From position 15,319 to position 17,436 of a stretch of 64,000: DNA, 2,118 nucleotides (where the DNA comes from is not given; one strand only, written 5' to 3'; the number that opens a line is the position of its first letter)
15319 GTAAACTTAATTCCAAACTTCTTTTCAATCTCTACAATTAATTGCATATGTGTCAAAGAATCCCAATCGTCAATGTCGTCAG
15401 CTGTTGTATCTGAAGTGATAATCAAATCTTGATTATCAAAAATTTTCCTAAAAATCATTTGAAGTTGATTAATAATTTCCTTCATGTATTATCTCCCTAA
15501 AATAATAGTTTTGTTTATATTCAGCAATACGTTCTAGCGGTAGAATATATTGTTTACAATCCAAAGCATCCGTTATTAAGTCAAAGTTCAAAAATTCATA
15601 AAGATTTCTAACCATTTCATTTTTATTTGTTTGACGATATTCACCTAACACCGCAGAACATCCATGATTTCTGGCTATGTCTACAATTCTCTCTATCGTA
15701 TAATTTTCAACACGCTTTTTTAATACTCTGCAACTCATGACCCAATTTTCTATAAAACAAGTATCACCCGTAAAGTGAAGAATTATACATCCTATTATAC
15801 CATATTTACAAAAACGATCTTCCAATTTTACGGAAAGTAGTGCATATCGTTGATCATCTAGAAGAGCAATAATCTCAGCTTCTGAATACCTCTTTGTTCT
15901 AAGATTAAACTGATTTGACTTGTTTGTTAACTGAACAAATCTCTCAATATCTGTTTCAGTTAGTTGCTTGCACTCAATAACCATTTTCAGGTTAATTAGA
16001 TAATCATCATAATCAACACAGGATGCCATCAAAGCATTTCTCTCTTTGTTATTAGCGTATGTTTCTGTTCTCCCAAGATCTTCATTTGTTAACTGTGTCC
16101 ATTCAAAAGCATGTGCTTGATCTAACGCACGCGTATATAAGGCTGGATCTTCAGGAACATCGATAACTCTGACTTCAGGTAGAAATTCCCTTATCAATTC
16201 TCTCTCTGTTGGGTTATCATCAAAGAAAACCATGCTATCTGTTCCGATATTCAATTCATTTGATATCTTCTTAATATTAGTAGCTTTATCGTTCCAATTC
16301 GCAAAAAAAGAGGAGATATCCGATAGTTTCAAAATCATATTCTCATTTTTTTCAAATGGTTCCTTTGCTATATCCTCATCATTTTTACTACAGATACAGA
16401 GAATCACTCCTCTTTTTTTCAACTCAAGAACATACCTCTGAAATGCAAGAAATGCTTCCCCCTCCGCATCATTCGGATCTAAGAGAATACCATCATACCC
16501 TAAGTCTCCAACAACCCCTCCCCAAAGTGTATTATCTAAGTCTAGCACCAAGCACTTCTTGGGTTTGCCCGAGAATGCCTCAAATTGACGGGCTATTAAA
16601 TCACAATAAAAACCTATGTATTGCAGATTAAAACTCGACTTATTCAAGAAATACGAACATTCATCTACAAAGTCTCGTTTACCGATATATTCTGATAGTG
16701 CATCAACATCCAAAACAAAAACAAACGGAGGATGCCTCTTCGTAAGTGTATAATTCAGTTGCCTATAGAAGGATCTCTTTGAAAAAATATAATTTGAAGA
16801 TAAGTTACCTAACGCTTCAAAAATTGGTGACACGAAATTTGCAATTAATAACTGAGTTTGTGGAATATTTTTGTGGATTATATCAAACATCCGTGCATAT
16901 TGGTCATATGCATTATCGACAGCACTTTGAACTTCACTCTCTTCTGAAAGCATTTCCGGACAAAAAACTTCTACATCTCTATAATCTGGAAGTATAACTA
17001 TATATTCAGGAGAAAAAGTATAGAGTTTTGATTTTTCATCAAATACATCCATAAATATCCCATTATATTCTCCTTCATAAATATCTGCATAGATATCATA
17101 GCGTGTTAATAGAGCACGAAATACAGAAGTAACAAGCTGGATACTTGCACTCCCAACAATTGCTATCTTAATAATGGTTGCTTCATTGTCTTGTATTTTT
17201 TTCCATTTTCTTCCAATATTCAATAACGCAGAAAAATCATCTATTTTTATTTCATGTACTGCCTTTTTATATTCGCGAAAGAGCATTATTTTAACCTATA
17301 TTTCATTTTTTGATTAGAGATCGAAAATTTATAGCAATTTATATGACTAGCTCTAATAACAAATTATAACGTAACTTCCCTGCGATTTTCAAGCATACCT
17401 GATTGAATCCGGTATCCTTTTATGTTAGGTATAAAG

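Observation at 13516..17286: Stand-alone FkbH-like / ACP / MaoC dehydratase / SDR / GNAT operon next to FdtA-FdtB: a predicted ACP-dependent route to an unusual N-acyl 3-amino-3,6-dideoxyhexose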

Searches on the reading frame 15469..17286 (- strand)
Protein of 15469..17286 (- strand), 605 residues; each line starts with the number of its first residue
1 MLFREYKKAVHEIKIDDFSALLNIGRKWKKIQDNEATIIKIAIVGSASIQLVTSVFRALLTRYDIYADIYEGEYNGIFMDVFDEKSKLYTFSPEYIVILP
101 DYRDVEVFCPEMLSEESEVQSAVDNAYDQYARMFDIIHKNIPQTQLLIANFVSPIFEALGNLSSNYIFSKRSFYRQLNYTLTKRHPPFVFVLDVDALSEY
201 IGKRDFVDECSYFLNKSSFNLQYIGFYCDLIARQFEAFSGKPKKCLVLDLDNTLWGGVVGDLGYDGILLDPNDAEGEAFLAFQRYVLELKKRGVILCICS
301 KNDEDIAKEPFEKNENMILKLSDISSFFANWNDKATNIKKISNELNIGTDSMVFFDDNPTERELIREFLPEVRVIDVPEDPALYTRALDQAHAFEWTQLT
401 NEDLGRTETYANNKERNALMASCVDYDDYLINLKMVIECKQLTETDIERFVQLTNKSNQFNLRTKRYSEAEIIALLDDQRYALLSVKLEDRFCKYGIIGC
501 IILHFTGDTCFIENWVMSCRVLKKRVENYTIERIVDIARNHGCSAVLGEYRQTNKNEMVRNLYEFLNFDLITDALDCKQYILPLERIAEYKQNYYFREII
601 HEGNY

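Call 3: search_protein_families(library=pfam, proteins=[window:15469-17286:-], max_evalue=0.01)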
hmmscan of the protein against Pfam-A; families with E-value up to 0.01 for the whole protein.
window:15469-17286:- (605 aa): 3 families
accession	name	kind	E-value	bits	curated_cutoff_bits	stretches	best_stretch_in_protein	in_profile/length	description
PF21211.3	FkbH_N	-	8.1e-12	45.9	27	1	40-226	1-182/192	FkbH, N-terminal domain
PF12689.13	Acid_PPase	-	0.00011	22.5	27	1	244-364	4-139/169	Acid Phosphatase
PF03031.24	NIF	-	0.0046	17.1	21.8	0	244-363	1-122/160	NLI interacting factor-like phosphatase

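Call 4: search_protein_families(library=ncbifam, proteins=[window:15469-17286:-], max_evalue=0.01)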
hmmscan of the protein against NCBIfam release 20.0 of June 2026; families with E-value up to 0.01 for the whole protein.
window:15469-17286:- (605 aa): 2 families
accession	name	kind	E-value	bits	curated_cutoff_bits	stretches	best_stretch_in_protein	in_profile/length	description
TIGR01686.1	FkbH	subfamily_domain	1.3e-88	297.3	146.65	1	243-569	3-320/323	FkbH domain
TIGR01681.1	HAD-SF-IIIC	subfamily_domain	9.1e-19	68.6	35.75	1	244-368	1-131/132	HAD-IIIC family phosphatase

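Call 9: find_homologous_proteins(query=window:15469-17286:-, max_evalue=1e-20)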
Query window:15469-17286:- (605 aa): 7706 proteins with E <= 1e-20 among 8000 candidates; the best 120 are listed.
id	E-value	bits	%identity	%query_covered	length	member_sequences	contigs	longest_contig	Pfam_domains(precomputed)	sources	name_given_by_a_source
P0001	0.0e+0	1379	100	100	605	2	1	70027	PF21211.4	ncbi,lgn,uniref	ncbi:HAD-IIIC family phosphatase [Succinimonas sp.]|uniref:HAD-IIIC family phosphatase n=1 Tax=Succi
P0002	0.0e+0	1133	83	99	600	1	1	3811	PF21211.4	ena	-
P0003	0.0e+0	1125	80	99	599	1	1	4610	PF21211.4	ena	-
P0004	0.0e+0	1060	76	99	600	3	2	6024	PF21211.4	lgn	-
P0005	0.0e+0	1056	76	99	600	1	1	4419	PF21211.4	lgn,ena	-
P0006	0.0e+0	1055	76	99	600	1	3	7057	PF21211.4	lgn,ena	-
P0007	0.0e+0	1055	75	99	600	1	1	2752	PF21211.4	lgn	-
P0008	0.0e+0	1054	76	99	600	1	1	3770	PF21211.4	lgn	-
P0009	0.0e+0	1054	75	99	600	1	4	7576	PF21211.4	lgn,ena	-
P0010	0.0e+0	1052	75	99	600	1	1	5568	PF12689.14,PF21211.4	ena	-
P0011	0.0e+0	1052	75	99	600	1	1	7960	PF12689.14,PF21211.4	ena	-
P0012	0.0e+0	1052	75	99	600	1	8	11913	PF21211.4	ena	-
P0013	0.0e+0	1051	75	99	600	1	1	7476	PF21211.4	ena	-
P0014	0.0e+0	1050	75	99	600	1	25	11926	PF21211.4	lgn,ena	-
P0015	0.0e+0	1050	75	99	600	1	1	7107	PF21211.4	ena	-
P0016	0.0e+0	1049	75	99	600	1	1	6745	PF21211.4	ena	-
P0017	0.0e+0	1049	75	99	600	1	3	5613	PF21211.4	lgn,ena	-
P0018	0.0e+0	1049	75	99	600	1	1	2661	PF21211.4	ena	-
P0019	0.0e+0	1048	75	99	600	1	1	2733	PF21211.4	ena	-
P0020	0.0e+0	1048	75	99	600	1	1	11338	PF21211.4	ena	-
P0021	0.0e+0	1046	75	99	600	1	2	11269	PF21211.4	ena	-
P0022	0.0e+0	1043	75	99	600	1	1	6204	PF12689.14,PF21211.4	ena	-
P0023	0.0e+0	1037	73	99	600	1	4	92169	PF21211.4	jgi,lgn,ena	-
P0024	0.0e+0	1036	74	99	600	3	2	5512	PF21211.4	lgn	-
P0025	0.0e+0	1029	72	99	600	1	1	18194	PF12689.14,PF21211.4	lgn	-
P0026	0.0e+0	1021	72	99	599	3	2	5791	PF12689.14,PF21211.4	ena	-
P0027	0.0e+0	1012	72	99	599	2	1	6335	PF12689.14,PF21211.4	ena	-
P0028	1.3e-298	1010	73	99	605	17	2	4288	PF21211.4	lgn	-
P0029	3.5e-294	995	70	99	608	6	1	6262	PF21211.4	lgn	-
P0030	3.8e-287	972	71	97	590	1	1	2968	PF21211.4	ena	-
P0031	1.2e-273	927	66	99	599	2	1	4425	PF12689.14,PF21211.4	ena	-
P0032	2.9e-251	853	61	100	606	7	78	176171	PF12689.14,PF21211.4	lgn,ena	-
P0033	6.0e-246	836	61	99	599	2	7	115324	PF21211.4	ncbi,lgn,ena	-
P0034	6.3e-246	836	59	99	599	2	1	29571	PF21211.4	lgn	-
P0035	4.8e-245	833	60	99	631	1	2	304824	PF21211.4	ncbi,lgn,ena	-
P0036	5.9e-245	832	60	99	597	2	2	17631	PF12689.14,PF21211.4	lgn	-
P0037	7.7e-243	825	61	100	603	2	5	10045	PF21211.4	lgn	-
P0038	1.6e-242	824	62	99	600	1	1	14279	PF21211.4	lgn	-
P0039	4.9e-242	823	61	99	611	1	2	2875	PF21211.4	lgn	-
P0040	3.1e-241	820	59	99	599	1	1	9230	PF12689.14,PF21211.4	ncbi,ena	-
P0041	4.5e-240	816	59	99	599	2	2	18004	PF21211.4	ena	-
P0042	2.8e-239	814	60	99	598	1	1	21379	PF21211.4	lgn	-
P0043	1.3e-238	811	61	94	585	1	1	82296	PF21211.4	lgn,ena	-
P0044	1.3e-237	808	59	99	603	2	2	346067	PF21211.4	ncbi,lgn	-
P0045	4.9e-235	800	59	99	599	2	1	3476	PF12689.14,PF21211.4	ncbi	-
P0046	5.5e-235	800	59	99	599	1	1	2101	PF12689.14,PF21211.4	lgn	-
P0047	9.8e-233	792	59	99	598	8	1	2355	PF21211.4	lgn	-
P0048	3.9e-231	787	57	99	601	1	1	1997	PF21211.4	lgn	-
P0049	6.6e-229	779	57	100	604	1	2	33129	PF21211.4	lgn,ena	-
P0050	3.0e-228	777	57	99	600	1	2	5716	PF21211.4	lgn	-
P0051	6.4e-228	776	56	99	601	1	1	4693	PF21211.4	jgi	jgi:FkbH-like protein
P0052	8.6e-228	776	58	99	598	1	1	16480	PF21211.4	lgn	-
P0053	1.9e-227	775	55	99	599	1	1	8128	PF21211.4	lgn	-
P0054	1.7e-226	771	55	99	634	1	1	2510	PF21211.4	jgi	jgi:FkbH-like protein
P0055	9.1e-225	766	77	71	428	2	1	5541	PF12689.14,PF21211.4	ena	-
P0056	1.3e-223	762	54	99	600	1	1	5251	PF21211.4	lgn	-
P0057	1.9e-223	761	54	99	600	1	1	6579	PF21211.4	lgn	-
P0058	1.4e-222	759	54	99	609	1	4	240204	PF21211.4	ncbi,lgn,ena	-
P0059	1.4e-222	759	56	99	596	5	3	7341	PF21211.4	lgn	-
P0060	3.8e-222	757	56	99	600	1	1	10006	PF21211.4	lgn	-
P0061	4.4e-217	740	54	99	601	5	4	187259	PF12689.14,PF21211.4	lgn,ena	-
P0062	5.1e-217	740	55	99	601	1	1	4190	PF21211.4,PF00702.33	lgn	-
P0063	1.0e-211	723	53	97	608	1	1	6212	PF21211.4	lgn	-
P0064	2.1e-209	715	55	94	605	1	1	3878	PF21211.4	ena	-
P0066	6.4e-207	707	53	95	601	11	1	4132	PF21211.4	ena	-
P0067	3.8e-204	698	52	94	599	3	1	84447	PF21211.4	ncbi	-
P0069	3.2e-200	685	53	98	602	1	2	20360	PF21211.4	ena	-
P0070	8.6e-200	683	54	94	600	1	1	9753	PF21211.4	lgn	-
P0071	8.1e-197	673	54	93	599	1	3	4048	PF12689.14,PF21211.4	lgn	-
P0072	1.0e-196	673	53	95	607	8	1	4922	PF21211.4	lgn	-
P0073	2.3e-196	672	53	97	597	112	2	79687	PF21211.4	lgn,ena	-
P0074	3.2e-196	672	51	97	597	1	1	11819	PF21211.4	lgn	-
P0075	5.5e-196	671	51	97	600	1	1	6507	PF21211.4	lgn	-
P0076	1.9e-191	656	51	98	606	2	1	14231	PF21211.4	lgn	-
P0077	3.5e-191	655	50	96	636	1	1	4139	PF21211.4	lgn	-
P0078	5.8e-190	651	52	92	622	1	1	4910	PF21211.4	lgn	-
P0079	1.2e-187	643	51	93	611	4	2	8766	PF12689.14,PF21211.4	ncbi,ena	-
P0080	1.0e-185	637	52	94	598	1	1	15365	PF21211.4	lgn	-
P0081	1.3e-185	636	52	93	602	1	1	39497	PF21211.4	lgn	-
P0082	1.4e-183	630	49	97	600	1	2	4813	PF21211.4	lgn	-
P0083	2.0e-183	629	49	97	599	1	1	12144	PF21211.4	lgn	-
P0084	6.0e-183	628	51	92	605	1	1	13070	PF21211.4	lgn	-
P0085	8.5e-183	627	51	94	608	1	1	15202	PF21211.4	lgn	-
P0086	1.1e-181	624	51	92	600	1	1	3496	PF21211.4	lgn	-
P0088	1.6e-181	623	48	98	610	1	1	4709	PF21211.4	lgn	-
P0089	1.7e-181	623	50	94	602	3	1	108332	PF21211.4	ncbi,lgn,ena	-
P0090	8.7e-181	621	48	94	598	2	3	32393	PF12689.14,PF21211.4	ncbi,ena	-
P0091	1.1e-180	620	49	94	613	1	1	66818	PF21211.4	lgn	-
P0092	1.7e-180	620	50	90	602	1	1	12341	PF21211.4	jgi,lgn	-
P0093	1.9e-180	619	50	92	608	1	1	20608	PF21211.4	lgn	-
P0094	2.9e-180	619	51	91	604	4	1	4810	PF21211.4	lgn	-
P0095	9.0e-180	617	52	93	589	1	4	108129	PF21211.4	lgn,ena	-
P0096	3.2e-179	615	48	98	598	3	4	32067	PF21211.4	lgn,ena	-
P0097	1.1e-178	614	48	100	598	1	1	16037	PF21211.4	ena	-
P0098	1.4e-178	613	48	97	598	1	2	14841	PF12689.14,PF21211.4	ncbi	-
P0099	2.4e-178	613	50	94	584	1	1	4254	PF21211.4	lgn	-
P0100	3.0e-178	612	51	93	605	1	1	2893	PF21211.4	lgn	-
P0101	3.5e-178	612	51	95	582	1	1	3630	PF12689.14,PF21211.4,PF00702.33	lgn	-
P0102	3.8e-178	612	51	92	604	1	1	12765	PF21211.4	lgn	-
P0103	6.0e-178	611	51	95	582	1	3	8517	PF12689.14,PF21211.4,PF00702.33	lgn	-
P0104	7.0e-178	611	51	92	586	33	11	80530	PF21211.4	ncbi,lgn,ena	-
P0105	7.2e-178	611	50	92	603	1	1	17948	PF21211.4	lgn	-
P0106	7.8e-178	611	52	90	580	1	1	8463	PF12689.14,PF21211.4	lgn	-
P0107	4.2e-177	608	50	93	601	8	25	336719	PF21211.4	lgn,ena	-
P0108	9.6e-177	607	53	88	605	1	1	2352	PF21211.4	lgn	-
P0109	1.6e-176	606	50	93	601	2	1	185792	PF21211.4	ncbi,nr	ncbi:MAG: HAD-IIIC family phosphatase [Lachnospiraceae bacterium]|nr:HAD-IIIC family phosphatase [La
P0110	2.6e-176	606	48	94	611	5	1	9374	PF21211.4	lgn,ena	-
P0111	3.1e-176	606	49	95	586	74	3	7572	PF12689.14,PF21211.4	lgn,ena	-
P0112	6.4e-176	604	52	88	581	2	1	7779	PF12689.14,PF21211.4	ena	-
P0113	6.7e-176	604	51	94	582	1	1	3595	PF21211.4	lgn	-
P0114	1.2e-175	604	50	94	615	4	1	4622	PF21211.4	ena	-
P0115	3.0e-175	602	50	94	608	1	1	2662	PF12689.14,PF21211.4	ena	-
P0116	3.2e-175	602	51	93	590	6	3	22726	PF21211.4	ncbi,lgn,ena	-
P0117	4.6e-175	602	49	92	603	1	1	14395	PF21211.4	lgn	-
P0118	8.2e-175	601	50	92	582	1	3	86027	PF21211.4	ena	-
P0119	8.6e-175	601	48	94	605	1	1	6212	PF21211.4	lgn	-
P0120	1.6e-174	600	48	95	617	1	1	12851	PF21211.4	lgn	-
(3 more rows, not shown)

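Call 10: find_related_loci(query=window:15469-17286:-, collection=genome_contigs, flank=9000)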
Query window:15469-17286:- (605 aa) in genome_contigs; peptide patterns used: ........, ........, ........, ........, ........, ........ (x = any residue, [..] = any of these).
43 stretches matched a pattern; 7 encode a relative of the query (tblastn E <= 1e-3); 7 distinct loci.
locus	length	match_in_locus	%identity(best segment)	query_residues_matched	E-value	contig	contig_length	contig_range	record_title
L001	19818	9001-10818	70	1-599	0e+0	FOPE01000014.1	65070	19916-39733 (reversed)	Lachnospiraceae bacterium C7 genome assembly, contig: Ga0007612_114, whole genome shotgun sequence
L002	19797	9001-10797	60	1-598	0e+0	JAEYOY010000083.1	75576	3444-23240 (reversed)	MAG: Bacillota bacterium isolate OH_CBB_170 k127_2214529, whole genome shotgun sequence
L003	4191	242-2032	59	1-598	0e+0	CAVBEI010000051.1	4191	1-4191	Lachnospiraceae bacterium isolate H07602-L1_cleanbin_000007 genome assembly, contig: Spades_H07602-L1_contig_8631, whole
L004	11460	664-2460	54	1-598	0e+0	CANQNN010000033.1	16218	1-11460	MAG: uncultured Lachnospiraceae bacterium isolate Lapin-012__bin47 genome assembly, contig: Lapin-012__NODE_4467_length_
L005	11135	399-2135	48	25-599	1e-177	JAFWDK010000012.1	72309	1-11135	MAG: Clostridiales bacterium isolate RGIG5638 Sheep_Duodenum-3__c185494, whole genome shotgun sequence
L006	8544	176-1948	46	1-595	1e-173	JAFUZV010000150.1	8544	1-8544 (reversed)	MAG: Selenomonadaceae bacterium isolate RGIG4976 Roe_deer_Rumen-5__c379368, whole genome shotgun sequence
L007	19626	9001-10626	51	39-582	1e-176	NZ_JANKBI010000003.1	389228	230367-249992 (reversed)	Murimonas intestini strain DSM 26524 NODE_3_length_389228_cov_8.367824, whole genome shotgun sequence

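Call 13: search_solved_structures(query=window:15469-17286:-, max_evalue=0.01, show_alignments=2)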
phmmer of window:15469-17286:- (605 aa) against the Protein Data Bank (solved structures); distinct sequences matched with E-value up to 0.01: 1.
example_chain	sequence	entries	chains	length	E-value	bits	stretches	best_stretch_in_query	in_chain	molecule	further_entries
3slr_A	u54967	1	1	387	1.7e-62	215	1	38-397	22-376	uncharacterized protein BF1531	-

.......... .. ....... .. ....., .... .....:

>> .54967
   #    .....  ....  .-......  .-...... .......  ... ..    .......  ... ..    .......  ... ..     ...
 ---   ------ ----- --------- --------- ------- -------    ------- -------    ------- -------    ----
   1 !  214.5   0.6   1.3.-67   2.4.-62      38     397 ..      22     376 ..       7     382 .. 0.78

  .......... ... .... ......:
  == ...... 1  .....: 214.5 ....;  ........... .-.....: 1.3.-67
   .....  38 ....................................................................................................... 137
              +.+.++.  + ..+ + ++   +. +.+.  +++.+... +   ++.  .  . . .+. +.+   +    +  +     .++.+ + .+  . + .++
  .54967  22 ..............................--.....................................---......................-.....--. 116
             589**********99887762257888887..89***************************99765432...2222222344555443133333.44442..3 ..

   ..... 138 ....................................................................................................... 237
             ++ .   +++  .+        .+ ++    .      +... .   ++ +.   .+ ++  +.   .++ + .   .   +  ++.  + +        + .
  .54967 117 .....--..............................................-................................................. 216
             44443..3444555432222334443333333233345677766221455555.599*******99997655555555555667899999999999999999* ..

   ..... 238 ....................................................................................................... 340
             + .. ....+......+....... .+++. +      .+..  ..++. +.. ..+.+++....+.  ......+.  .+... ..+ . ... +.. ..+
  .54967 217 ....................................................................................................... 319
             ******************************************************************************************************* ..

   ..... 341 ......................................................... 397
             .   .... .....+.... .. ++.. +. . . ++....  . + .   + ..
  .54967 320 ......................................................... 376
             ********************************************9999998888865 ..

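Call 16: find_encoding_contigs(protein=P0032, flank=9000, max_places=4)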
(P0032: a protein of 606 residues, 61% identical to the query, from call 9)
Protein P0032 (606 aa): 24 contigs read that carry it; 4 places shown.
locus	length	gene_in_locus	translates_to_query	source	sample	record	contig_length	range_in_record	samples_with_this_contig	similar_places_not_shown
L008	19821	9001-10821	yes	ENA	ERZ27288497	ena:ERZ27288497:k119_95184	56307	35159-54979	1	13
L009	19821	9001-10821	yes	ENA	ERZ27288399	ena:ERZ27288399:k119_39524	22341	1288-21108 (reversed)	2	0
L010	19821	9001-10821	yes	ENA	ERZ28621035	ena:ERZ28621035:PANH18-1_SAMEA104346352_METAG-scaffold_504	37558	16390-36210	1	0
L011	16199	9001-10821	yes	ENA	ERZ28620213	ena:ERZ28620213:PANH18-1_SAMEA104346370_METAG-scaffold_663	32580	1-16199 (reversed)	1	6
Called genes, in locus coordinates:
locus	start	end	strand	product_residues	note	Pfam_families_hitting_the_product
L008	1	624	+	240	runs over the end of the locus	-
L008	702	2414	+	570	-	-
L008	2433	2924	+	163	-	PF08239:SH3_3 (weak)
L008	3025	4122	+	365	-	PF01041:DegT_DnrJ_EryC1, PF00155:Aminotran_1_2, PF01212:Beta_elim_lyase (weak), PF00266:Aminotran_5 (faint)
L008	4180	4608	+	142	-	PF05523:FdtA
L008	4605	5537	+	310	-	PF00535:Glycos_transf_2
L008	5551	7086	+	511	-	-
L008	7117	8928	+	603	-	PF14264:Glucos_trans_II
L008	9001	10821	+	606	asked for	PF21211:FkbH_N, PF12689:Acid_PPase (faint)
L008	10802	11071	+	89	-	-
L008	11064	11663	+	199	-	PF13302:Acetyltransf_3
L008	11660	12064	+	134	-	PF13669:Glyoxalase_4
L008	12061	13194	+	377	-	PF05050:Methyltransf_21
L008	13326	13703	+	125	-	PF01042:Ribonuc_L-PSP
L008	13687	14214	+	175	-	PF13238:AAA_18 (weak), PF13671:AAA_33 (faint), PF01202:SKI, PF13207:AAA_17 (weak)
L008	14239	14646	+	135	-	PF12844:HTH_19, PF13560:HTH_31, PF01381:HTH_3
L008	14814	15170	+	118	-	PF03862:SpoVAC_SpoVAEB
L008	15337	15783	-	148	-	-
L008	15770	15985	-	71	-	PF12844:HTH_19 (weak), PF13560:HTH_31, PF01381:HTH_3, PF13443:HTH_26 (weak)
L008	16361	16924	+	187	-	PF02796:HTH_7 (weak)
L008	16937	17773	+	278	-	-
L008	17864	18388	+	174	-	PF04542:Sigma70_r2, PF08281:Sigma70_r4_2 (weak)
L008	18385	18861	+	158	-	-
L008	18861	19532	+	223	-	-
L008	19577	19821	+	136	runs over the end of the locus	PF18917:LiaI-LiaF-like_TM1 (weak), PF22570:LiaF-TM (weak)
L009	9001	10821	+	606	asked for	PF21211:FkbH_N, PF12689:Acid_PPase (faint)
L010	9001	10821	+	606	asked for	PF21211:FkbH_N, PF12689:Acid_PPase (faint)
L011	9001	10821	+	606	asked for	PF21211:FkbH_N, PF12689:Acid_PPase (faint)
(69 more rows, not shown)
